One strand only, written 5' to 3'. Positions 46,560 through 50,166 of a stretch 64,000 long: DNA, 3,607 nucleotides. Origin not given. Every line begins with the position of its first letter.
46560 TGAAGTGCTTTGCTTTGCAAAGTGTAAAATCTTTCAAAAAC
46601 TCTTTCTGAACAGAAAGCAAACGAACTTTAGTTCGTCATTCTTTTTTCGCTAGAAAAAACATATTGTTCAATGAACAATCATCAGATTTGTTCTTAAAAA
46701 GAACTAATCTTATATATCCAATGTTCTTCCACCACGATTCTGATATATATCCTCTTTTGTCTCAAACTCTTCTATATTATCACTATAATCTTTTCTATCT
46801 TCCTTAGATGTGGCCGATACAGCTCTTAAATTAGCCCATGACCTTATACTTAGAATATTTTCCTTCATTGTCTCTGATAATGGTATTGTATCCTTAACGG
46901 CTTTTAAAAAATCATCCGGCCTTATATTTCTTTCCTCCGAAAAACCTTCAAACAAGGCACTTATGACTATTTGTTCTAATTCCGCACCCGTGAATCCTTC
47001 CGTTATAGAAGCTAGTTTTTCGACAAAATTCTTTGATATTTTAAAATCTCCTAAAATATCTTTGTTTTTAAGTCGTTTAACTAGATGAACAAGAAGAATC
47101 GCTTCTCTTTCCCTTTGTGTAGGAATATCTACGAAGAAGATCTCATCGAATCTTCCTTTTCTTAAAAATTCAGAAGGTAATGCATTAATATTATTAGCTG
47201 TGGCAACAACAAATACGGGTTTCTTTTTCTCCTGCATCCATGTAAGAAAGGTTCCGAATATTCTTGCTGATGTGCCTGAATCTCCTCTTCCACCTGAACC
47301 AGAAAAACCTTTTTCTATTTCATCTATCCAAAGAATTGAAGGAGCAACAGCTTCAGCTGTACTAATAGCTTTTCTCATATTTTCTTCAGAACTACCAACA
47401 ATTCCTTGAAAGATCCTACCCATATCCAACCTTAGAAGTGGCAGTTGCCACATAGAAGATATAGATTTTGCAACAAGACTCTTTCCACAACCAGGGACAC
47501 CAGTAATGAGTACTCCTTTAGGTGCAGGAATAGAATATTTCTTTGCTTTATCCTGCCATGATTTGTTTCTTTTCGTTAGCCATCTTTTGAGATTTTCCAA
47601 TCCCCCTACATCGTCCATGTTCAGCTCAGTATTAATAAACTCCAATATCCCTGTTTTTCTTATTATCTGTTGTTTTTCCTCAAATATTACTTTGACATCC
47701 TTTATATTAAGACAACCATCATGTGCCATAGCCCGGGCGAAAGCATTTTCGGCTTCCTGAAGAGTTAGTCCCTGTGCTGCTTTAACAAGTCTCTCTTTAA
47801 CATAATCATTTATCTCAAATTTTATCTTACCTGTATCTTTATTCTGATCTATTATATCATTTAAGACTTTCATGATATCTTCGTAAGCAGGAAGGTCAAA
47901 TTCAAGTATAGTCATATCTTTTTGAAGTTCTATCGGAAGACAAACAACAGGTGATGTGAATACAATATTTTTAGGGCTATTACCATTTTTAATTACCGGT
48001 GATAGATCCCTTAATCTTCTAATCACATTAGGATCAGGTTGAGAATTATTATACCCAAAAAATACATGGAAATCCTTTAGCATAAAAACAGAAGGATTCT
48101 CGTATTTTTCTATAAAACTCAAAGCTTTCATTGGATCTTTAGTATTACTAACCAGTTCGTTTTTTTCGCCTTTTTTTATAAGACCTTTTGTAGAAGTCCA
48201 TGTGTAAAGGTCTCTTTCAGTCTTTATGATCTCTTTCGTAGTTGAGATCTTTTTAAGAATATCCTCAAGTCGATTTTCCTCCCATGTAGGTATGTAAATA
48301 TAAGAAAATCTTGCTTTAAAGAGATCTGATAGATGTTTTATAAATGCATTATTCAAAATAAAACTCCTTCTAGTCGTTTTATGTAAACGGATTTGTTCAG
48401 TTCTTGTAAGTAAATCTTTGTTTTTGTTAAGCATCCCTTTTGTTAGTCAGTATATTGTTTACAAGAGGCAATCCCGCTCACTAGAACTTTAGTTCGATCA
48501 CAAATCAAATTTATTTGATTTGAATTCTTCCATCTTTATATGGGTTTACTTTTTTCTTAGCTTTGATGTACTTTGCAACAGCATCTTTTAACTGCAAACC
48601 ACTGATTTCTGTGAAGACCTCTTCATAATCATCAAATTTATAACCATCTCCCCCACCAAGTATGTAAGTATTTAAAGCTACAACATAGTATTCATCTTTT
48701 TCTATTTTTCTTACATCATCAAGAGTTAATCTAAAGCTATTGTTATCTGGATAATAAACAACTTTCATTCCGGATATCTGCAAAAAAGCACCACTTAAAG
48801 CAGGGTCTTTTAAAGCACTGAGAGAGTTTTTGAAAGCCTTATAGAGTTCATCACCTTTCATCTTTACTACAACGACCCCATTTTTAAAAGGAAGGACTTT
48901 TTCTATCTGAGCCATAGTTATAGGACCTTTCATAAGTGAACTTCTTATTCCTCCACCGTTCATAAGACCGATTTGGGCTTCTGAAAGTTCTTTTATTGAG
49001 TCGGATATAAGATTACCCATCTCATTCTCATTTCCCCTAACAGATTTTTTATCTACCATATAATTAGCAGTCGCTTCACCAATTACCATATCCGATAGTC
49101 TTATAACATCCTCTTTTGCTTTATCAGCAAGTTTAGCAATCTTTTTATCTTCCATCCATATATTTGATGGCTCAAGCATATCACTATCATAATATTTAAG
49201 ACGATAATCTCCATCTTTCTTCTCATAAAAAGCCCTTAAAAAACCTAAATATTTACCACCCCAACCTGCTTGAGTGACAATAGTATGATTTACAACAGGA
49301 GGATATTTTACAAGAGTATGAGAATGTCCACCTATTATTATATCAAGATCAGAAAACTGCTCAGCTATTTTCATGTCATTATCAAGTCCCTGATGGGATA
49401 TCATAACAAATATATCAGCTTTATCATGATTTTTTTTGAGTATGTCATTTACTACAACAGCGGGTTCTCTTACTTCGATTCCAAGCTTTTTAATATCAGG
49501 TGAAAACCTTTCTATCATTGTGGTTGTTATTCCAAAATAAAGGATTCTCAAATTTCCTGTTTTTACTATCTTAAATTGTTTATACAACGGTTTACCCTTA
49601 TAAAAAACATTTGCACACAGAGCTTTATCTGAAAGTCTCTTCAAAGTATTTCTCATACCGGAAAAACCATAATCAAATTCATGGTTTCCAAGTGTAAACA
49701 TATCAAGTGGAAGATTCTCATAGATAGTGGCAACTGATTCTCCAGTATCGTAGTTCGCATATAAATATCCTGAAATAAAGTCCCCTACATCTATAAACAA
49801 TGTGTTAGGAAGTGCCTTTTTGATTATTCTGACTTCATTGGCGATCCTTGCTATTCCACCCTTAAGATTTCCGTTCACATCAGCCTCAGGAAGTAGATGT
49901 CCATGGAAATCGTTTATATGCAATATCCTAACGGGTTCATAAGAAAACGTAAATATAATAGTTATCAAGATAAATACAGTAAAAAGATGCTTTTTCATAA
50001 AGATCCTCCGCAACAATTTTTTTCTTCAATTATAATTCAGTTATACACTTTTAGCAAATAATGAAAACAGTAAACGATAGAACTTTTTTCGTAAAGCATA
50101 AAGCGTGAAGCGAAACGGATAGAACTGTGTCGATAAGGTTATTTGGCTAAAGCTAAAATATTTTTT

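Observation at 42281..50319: Family of roughly 200 nt multi-hairpin intergenic elements with compensatory stem changes and an invariant GNRA-loop hairpin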

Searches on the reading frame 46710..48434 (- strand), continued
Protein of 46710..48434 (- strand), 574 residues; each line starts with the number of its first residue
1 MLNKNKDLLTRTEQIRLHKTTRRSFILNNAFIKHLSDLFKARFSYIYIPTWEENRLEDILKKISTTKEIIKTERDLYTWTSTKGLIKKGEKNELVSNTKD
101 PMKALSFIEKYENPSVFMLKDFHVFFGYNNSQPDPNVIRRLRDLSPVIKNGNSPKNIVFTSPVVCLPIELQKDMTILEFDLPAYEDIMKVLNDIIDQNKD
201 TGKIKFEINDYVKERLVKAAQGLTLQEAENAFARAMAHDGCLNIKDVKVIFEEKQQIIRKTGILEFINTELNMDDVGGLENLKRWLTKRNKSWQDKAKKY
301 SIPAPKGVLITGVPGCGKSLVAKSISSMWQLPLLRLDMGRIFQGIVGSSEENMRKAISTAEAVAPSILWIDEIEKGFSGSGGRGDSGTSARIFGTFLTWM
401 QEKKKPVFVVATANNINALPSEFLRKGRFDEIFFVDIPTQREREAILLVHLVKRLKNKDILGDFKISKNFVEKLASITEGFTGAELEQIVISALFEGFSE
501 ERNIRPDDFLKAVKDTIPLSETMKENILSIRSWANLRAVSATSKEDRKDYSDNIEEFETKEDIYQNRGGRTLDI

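Call 64: search_protein_families(library=padloc, proteins=[window:46710-48434:-], max_evalue=0.001)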
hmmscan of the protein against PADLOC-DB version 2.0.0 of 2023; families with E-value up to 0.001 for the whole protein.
window:46710-48434:- (574 aa): 7 families
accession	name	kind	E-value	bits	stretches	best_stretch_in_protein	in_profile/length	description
PDLC02196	IetA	-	7.8e-20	69.6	1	294-520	111-325/374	-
PDLC02195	IetA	-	1.8e-13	48.6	1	294-517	126-334/395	-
PDLC04232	IetA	-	2.5e-08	31.7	1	296-445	107-253/330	-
PDLC00915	TRIP13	-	5e-06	24.1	1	401-495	176-267/302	TRIP13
PDLC04231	IetA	-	8e-05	20.6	1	307-415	119-224/262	-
PDLC04140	mad8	-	0.00023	18.8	0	301-492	23-129/314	mads_8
PDLC00914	TRIP13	-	0.0004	17.9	0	400-519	182-295/302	TRIP13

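Call 65: search_protein_families(library=ncbifam, proteins=[window:46710-48434:-], max_evalue=0.001)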
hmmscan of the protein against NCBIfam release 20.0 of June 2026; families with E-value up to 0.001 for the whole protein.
window:46710-48434:- (574 aa): 11 families
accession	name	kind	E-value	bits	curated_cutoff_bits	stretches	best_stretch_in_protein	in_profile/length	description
TIGR01243.1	CDC48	subfamily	4.5e-30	104.6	802.65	1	233-513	410-688/733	CDC48 family AAA ATPase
NF003069.1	PRK03992.1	subfamily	5.3e-28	98.2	500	1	241-515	102-371/379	proteasome-activating nucleotidase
TIGR01242.2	TIGR01242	subfamily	2.6e-27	95.8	500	1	247-515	89-354/362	proteasome-activating nucleotidase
TIGR01241.2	FtsH_fam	equivalog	1.7e-26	93.1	600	1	269-516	157-402/598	ATP-dependent zinc metalloprotease FtsH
NF008004.0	PRK10733.1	equivalog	1.4e-20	72.8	1008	1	298-518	178-393/644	ATP-dependent zinc metalloprotease FtsH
NF041006.2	cell_div_CdvC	equivalog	9.9e-20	70.8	650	1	269-515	98-348/370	cell division protein CdvC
NF047747.1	PrtsmActNtasePan2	equivalog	1.9e-18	66.9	700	1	269-513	146-389/397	proteasome-activating nucleotidase Pan2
NF047748.1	PrtsmActNtasePan1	equivalog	2e-17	63.3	750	1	270-514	144-387/405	proteasome-activating nucleotidase Pan1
NF042959.1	IteA_antiphage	equivalog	1.7e-15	57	510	1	293-513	113-321/367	anti-phage ATPase IteA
TIGR03689.1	pup_AAA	equivalog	1.3e-11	44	504.75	1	270-463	178-390/512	proteasome ATPase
NF003229.0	PRK04195.1-5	equivalog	0.00077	18.3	280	0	273-416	16-145/413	replication factor C large subunit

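Call 68: find_encoding_contigs(protein=P0002, flank=10000, max_places=4)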
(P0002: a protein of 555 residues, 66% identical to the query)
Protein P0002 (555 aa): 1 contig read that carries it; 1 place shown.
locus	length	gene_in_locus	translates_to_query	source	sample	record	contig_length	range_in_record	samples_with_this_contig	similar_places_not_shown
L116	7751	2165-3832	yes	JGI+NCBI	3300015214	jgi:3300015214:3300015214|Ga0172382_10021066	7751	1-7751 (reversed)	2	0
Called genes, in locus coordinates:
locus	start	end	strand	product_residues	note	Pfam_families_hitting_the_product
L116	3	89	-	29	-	?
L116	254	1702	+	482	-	PF00149:Metallophos, PF09587:PGA_cap (faint), PF02872:5_nucleotid_C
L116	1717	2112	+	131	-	PF02566:OsmC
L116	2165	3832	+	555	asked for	PF00004:AAA, PF17862:AAA_lid_3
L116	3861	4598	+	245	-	-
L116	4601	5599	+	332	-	PF13248:Zn_ribbon_3 (weak), PF12836:HHH_3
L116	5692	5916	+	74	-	PF11211:DUF2997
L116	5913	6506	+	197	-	PF13353:Fer4_12, PF04055:Radical_SAM (weak)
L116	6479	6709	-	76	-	PF04023:FeoA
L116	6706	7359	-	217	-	PF01325:Fe_dep_repress, PF02742:Fe_dep_repr_C, PF04023:FeoA (weak)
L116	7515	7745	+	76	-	PF04023:FeoA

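Call 69: find_encoding_contigs(protein=P0004, flank=10000, max_places=3)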
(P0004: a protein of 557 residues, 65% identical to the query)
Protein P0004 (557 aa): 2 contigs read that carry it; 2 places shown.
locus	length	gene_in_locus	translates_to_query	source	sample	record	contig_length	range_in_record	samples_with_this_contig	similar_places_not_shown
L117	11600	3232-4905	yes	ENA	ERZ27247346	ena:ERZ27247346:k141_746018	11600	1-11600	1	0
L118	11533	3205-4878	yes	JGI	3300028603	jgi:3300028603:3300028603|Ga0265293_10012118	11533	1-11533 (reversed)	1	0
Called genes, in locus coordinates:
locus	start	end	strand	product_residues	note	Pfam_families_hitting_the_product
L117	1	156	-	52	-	?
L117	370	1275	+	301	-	PF02899:Phage_int_SAM_1 (faint), PF00589:Phage_integrase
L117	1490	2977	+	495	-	PF00149:Metallophos, PF02872:5_nucleotid_C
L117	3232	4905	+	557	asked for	PF00004:AAA, PF17862:AAA_lid_3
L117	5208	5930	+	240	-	-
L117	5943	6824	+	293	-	-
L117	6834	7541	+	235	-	-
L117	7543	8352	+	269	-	-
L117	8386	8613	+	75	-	PF11211:DUF2997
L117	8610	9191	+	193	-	PF13353:Fer4_12, PF04055:Radical_SAM (weak)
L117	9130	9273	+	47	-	-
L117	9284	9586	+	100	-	PF01740:STAS (weak)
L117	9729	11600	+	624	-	?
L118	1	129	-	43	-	?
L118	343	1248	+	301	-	PF02899:Phage_int_SAM_1 (faint), PF00589:Phage_integrase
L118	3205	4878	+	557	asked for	PF00004:AAA, PF17862:AAA_lid_3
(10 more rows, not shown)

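Call 76: find_encoding_contigs(protein=P0125, flank=10000, max_places=5)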
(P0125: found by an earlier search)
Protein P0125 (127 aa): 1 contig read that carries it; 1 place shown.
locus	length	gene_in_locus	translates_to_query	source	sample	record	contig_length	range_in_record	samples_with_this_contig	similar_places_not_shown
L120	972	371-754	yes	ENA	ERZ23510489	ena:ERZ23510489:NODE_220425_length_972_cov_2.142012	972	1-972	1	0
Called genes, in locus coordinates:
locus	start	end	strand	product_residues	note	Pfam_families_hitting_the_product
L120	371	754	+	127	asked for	-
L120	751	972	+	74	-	?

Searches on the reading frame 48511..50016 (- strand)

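Call 9: search_protein_families(library=pfam, proteins=[window:48511-50016:-], max_evalue=0.01)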
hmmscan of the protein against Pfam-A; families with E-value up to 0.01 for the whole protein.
window:48511-50016:- (501 aa): 3 families
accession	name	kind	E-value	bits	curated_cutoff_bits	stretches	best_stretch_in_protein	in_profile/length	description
PF02872.23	5_nucleotid_C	-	7.5e-33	114.3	23.6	1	311-460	1-154/158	5'-nucleotidase, C-terminal domain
PF00149.33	Metallophos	-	6.7e-15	56.5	21.5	1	30-234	2-190/191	Calcineurin-like phosphoesterase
PF09587.15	PGA_cap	-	4.5e-08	33.3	27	1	74-239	50-237/255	Bacterial capsule synthesis protein PGA_cap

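Call 10: search_protein_families(library=phrogs, proteins=[window:48511-50016:-], max_evalue=0.001)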
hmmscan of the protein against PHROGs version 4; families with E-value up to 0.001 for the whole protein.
window:48511-50016:- (501 aa): 1 family
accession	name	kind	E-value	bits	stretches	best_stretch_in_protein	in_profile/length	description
phrog_19584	-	unknown function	2.7e-40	139.6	1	29-467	6-482/514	-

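Call 64: search_protein_families(library=padloc, proteins=[window:48511-49998:-], max_evalue=0.001)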
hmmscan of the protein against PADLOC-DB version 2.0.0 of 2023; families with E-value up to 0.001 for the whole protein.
window:48511-49998:- (495 aa): 0 families

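Call 65: search_protein_families(library=ncbifam, proteins=[window:48511-49998:-], max_evalue=0.001)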
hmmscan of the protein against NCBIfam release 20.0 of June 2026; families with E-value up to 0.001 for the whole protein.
window:48511-49998:- (495 aa): 13 families
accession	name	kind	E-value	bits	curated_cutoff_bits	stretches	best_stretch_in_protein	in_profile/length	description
NF006934.0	PRK09419.1-1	subfamily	2.2e-62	211.1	1646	2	23-322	53-362/1174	multifunctional 2',3'-cyclic-nucleotide 2'-phosphodiesterase/3'-nucleotidase/5'-nucleotidase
NF006937.0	PRK09419.1-4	equivalog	6.8e-42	143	2554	2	183-493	834-1154/1411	multifunctional 2',3'-cyclic-nucleotide 2'-phosphodiesterase/3'-nucleotidase/5'-nucleotidase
NF007109.1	PRK09558.1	equivalog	1e-39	136.7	600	1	23-485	36-542/550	bifunctional UDP-sugar hydrolase/5'-nucleotidase UshA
NF040549.1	Nt5e_LPXTG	exception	3.5e-34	118.1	1050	1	22-454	98-576/731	cell surface ecto-5'-nucleotidase Nt5e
TIGR01530.1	nadN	equivalog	9.7e-34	116.8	436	2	24-230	2-219/550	NAD nucleotidase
NF006935.0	PRK09419.1-2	equivalog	4.4e-33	114.1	2801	2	189-455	859-1137/1445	multifunctional 2',3'-cyclic-nucleotide 2'-phosphodiesterase/3'-nucleotidase/5'-nucleotidase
TIGR04486.1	thiosulf_SoxB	equivalog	2.9e-32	111.7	550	1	47-493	115-552/556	thiosulfohydrolase SoxB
NF041198.1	UshA_like_PCGU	equivalog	4.7e-25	88.1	275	1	22-265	23-274/519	UshA-like (seleno)protein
NF006936.0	PRK09419.1-3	equivalog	1.1e-23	82.9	2542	2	217-493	927-1193/1212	multifunctional 2',3'-cyclic-nucleotide 2'-phosphodiesterase/3'-nucleotidase/5'-nucleotidase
NF047875.1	5nuc_LPXTG_Strp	exception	7.4e-22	77.6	1050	1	217-454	281-527/684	surface-anchored 5'-nucleotidase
NF008871.0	PRK11907.1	equivalog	9.6e-12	43.8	1266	1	23-311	116-453/814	bifunctional 2',3'-cyclic-nucleotide 2'-phosphodiesterase/3'-nucleotidase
NF006938.0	PRK09420.1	equivalog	1.3e-11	43.6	486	1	22-229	24-262/648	bifunctional 2',3'-cyclic-nucleotide 2'-phosphodiesterase/3'-nucleotidase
TIGR01390.1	CycNucDiestase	equivalog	3.4e-08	32.4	883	1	24-230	4-241/626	2',3'-cyclic-nucleotide 2'-phosphodiesterase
